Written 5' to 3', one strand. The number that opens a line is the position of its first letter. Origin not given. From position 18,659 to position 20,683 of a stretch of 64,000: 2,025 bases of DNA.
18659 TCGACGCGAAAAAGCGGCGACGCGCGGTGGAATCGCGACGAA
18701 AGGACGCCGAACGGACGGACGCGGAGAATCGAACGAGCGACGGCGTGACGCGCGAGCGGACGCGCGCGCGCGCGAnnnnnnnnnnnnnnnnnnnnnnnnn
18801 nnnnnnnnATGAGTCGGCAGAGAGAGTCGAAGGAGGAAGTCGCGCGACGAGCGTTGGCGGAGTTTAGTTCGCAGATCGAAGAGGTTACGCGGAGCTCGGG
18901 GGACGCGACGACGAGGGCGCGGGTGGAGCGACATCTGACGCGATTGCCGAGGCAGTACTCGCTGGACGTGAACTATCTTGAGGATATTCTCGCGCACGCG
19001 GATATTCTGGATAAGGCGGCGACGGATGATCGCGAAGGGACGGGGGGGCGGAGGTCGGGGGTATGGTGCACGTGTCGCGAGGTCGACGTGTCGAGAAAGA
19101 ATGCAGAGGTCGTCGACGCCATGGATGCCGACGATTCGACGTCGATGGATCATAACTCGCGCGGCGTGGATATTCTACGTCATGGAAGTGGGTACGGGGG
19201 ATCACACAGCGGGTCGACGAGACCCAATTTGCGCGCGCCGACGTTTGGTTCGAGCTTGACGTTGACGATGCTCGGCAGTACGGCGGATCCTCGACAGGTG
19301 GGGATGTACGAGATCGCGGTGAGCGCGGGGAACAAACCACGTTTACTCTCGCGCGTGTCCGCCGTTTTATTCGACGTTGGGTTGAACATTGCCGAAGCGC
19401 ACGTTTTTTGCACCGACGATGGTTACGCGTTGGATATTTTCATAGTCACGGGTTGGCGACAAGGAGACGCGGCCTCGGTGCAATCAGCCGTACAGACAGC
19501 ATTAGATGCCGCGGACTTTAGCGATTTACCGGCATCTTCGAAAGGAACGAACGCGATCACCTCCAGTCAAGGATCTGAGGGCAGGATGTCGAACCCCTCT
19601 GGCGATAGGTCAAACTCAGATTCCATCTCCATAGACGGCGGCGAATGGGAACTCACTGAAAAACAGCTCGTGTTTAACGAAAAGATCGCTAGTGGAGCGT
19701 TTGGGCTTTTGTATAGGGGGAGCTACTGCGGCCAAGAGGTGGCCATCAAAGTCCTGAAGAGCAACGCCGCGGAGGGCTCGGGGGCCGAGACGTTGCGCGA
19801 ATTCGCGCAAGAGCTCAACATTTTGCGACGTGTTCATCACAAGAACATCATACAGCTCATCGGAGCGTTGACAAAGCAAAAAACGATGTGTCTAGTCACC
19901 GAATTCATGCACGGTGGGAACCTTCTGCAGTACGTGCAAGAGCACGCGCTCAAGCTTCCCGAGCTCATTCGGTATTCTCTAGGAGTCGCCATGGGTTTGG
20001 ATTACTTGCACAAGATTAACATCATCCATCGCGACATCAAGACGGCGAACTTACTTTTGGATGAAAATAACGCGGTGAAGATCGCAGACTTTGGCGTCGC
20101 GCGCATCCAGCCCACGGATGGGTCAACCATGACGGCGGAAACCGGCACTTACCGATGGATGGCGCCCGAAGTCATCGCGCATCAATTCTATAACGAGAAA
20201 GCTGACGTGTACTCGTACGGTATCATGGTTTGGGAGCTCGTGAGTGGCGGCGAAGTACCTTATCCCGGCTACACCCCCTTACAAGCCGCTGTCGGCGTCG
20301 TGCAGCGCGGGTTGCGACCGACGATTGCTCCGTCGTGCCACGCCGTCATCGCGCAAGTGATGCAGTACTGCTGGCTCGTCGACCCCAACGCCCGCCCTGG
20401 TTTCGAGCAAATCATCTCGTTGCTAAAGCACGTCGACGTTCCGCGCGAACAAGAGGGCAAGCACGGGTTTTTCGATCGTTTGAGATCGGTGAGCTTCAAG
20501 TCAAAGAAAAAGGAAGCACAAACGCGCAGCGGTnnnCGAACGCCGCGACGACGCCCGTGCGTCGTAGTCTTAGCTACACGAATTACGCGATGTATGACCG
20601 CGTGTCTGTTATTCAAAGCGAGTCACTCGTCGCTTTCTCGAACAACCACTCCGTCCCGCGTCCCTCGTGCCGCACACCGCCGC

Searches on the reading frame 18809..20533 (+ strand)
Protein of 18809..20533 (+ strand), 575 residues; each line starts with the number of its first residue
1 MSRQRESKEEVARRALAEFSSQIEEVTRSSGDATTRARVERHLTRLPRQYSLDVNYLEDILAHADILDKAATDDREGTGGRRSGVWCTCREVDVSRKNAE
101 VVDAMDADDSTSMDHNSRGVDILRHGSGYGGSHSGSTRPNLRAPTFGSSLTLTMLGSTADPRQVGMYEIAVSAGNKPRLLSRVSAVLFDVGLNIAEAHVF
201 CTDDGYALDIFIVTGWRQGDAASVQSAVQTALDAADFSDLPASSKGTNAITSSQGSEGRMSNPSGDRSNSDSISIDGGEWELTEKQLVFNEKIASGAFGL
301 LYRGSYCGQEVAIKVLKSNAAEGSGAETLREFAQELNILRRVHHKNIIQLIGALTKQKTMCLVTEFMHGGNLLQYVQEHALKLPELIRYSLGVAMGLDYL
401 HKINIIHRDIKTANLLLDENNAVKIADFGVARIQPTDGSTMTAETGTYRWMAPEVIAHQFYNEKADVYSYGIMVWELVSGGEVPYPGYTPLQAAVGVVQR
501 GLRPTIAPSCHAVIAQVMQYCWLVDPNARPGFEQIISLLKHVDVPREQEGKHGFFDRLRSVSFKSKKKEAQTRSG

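Call 33: list_cluster_members(proteins=[P0154, P0156, P0155, P0148, window:18809-20533:+, window:24806-26479:+, window:26660-28381:+, window:28377-30494:+])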
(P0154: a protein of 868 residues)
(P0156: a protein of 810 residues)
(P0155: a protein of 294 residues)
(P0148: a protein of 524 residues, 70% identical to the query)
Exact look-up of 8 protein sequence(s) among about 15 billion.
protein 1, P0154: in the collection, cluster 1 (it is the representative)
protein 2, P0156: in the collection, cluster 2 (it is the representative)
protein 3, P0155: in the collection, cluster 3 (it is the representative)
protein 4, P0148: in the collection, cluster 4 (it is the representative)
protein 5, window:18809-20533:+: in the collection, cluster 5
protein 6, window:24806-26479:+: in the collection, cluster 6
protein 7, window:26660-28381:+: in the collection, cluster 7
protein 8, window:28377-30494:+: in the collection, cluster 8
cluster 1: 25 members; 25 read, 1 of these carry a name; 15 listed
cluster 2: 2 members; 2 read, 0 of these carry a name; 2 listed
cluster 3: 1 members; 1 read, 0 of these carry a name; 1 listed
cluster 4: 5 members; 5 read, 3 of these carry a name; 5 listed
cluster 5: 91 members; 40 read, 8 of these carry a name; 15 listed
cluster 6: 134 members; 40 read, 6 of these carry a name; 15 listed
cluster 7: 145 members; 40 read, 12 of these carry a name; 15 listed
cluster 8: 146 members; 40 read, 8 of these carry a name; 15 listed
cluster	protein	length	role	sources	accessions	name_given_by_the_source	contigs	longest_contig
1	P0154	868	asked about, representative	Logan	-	-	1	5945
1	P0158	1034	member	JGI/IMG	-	hypothetical protein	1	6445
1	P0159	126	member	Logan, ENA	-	-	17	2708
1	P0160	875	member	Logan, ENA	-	-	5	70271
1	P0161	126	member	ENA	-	-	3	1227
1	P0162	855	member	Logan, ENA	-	-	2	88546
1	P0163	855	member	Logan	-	-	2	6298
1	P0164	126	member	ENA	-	-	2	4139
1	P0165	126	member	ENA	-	-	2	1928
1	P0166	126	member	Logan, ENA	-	-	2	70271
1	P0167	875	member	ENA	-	-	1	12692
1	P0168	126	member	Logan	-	-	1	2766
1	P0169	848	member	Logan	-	-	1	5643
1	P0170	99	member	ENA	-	-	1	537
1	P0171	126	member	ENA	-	-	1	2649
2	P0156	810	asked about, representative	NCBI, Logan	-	-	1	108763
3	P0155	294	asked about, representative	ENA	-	-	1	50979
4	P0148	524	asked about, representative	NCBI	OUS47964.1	hypothetical protein BE221DRAFT_55781, partial [Ostreococcus tauri]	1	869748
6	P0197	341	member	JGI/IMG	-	serine/threonine protein kinase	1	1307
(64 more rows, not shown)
